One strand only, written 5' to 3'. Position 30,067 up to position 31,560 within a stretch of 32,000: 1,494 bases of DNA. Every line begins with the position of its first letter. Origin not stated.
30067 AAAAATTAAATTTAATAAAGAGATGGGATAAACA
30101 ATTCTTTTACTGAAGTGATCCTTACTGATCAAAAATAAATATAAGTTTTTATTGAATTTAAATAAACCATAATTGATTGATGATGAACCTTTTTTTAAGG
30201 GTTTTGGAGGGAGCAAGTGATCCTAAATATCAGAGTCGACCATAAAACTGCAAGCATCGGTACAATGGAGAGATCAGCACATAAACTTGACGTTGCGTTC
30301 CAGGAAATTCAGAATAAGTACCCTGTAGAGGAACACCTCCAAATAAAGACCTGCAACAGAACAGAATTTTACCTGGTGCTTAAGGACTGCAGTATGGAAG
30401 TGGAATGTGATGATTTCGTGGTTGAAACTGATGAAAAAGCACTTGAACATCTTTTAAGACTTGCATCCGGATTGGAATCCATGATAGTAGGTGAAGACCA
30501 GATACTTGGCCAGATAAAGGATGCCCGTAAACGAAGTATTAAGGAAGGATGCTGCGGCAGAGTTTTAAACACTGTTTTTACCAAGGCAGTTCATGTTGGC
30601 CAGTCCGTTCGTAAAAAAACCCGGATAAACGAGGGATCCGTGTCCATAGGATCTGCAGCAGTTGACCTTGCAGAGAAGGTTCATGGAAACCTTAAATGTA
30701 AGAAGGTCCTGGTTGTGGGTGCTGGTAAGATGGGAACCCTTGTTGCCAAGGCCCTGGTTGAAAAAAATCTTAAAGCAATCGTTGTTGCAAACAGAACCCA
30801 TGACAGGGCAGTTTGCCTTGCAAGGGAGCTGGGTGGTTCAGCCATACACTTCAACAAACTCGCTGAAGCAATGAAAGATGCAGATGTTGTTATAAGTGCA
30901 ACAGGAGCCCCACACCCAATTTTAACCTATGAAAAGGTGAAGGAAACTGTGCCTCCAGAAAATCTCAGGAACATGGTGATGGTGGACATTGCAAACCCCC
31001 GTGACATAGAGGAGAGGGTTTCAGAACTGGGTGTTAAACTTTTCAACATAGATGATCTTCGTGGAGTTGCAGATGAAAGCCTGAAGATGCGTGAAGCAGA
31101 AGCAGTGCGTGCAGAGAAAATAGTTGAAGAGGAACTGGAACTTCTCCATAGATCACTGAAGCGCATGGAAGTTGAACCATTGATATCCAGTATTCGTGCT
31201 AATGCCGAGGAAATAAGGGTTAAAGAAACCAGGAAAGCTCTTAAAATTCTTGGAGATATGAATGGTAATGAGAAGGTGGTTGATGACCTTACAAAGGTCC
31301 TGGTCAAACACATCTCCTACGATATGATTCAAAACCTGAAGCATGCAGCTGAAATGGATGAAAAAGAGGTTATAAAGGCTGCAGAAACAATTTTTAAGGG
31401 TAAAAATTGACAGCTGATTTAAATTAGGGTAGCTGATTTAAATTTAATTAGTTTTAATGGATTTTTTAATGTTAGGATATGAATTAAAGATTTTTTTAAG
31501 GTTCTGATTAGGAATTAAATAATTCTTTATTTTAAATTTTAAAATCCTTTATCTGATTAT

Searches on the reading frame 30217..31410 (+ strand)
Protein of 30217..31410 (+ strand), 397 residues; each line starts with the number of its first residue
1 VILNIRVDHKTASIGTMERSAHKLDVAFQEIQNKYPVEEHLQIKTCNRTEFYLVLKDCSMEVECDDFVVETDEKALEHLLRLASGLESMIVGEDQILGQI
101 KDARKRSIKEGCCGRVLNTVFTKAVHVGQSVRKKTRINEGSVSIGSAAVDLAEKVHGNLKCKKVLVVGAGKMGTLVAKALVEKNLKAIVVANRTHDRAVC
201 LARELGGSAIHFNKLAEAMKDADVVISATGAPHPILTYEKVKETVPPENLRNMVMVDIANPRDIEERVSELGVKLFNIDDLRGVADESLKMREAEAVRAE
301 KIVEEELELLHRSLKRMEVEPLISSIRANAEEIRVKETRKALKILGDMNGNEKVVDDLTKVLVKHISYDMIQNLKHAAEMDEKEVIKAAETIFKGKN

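Call 6: search_protein_families(library=ncbifam, proteins=[window:30217-31410:+], max_evalue=0.01)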
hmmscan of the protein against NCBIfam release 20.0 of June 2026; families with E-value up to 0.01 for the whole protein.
window:30217-31410:+ (397 aa): 44 families (the best 25 are shown)
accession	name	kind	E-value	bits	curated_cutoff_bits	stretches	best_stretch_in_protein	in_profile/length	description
TIGR01035.1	hemA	equivalog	4.9e-111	371.6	209.55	1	3-394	2-414/416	glutamyl-tRNA reductase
NF000744.0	PRK00045.1-3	equivalog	1.5e-80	271.2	429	1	2-393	3-422/447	glutamyl-tRNA reductase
NF000752.0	PRK00045.4-2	equivalog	1.4e-47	162.8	381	1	39-393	46-396/412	glutamyl-tRNA reductase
NF000750.0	PRK00045.3-4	equivalog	6.9e-44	150.5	289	1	66-393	88-411/439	glutamyl-tRNA reductase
NF010548.0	PRK13940.1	equivalog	6.2e-37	127.4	469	1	65-378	85-393/414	glutamyl-tRNA reductase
NF000751.1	PRK00045.4-1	equivalog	3.6e-30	105.3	478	1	69-374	91-377/426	glutamyl-tRNA reductase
NF001909.0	PRK00676.1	equivalog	2.8e-12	46.4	478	1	42-194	47-207/338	glutamyl-tRNA reductase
NF001319.0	PRK00258.3-3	equivalog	7.2e-11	41.6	252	1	156-256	117-215/279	shikimate dehydrogenase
NF006162.0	PRK08306.1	equivalog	2.2e-09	37.1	261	1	154-259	147-243/297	dipicolinate synthase subunit DpsA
NF001310.0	PRK00258.1-2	equivalog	3.7e-09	36.1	221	1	150-231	110-196/279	shikimate dehydrogenase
NF004793.0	PRK06141.1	equivalog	2.7e-08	33.2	322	1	151-243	115-211/314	bifunctional Delta(1)-pyrroline-2-carboxylate/Delta(1)-piperideine-2-carboxylate reductase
NF001312.0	PRK00258.1-4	equivalog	2.8e-08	33.4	295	1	150-229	116-197/285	shikimate dehydrogenase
NF006379.0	PRK08618.1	equivalog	7.6e-08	32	417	1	151-245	117-216/326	ornithine cyclodeaminase family protein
TIGR02853.1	spore_dpaA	equivalog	1.3e-07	31.2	319.65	1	155-259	145-240/287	dipicolinic acid synthetase subunit A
TIGR00507.1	aroE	equivalog_domain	1.4e-07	30.9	200.2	1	157-259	112-214/270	shikimate dehydrogenase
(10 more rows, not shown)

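Call 7: search_protein_families(library=pfam, proteins=[window:30217-31410:+], max_evalue=0.01)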
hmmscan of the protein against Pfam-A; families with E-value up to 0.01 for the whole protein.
window:30217-31410:+ (397 aa): 16 families
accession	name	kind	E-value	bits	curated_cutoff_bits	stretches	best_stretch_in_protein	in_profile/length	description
PF01488.26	Shikimate_DH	-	1.5e-43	148.6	24.3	1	150-284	1-138/138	Shikimate / quinate 5-dehydrogenase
PF05201.20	GlutR_N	-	1.7e-33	116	27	1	5-135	1-151/151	Glutamyl-tRNAGlu reductase, N-terminal domain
PF00745.25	GlutR_dimer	-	5.7e-19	68.7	22.9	1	298-394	1-98/99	Glutamyl-tRNAGlu reductase, dimerisation domain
PF03807.23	F420_oxidored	-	8e-09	36.4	21.6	1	163-261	1-94/94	NADP oxidoreductase coenzyme F420-dependent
PF16912.11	Glu_dehyd_C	-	7.7e-08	32.5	34.9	1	142-236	10-114/211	Glucose dehydrogenase C-terminus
PF13241.12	NAD_binding_7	-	5.6e-06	27.3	22.1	1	158-232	4-72/104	Putative NAD(P)-binding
PF03446.21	NAD_binding_2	-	1e-05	26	21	1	164-260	2-94/161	NAD binding domain of 6-phosphogluconate dehydrogenase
PF02826.25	2-Hacid_dh_C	-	4.2e-05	23.4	25.1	1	154-228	29-98/178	D-isomer specific 2-hydroxyacid dehydrogenase, NAD binding domain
PF02882.25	THF_DHG_CYH_C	-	8.1e-05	22.4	27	0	213-243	71-100/160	Tetrahydrofolate dehydrogenase/cyclohydrolase, NAD(P)-binding domain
PF01113.26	DapB_N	-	8.3e-05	23.1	25.6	1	163-229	2-75/124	Dihydrodipicolinate reductase, N-terminus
PF03435.24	Sacchrp_dh_NADP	-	0.00038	21.2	25.1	1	164-230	1-77/129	Saccharopine dehydrogenase NADP binding domain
PF13460.12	NAD_binding_10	-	0.00047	20.5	27.2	1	169-260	3-100/184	NAD(P)H-binding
PF07991.19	KARI_N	-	0.0006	19.9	20.6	1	159-228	2-67/165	Acetohydroxy acid isomeroreductase, NADPH-binding domain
PF02254.24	TrkA_N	-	0.0022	18.7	23.8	1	164-231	1-72/116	TrkA-N domain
PF01408.29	GFO_IDH_MocA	-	0.0032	18.6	24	0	163-228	2-69/120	Oxidoreductase family, NAD-binding Rossmann fold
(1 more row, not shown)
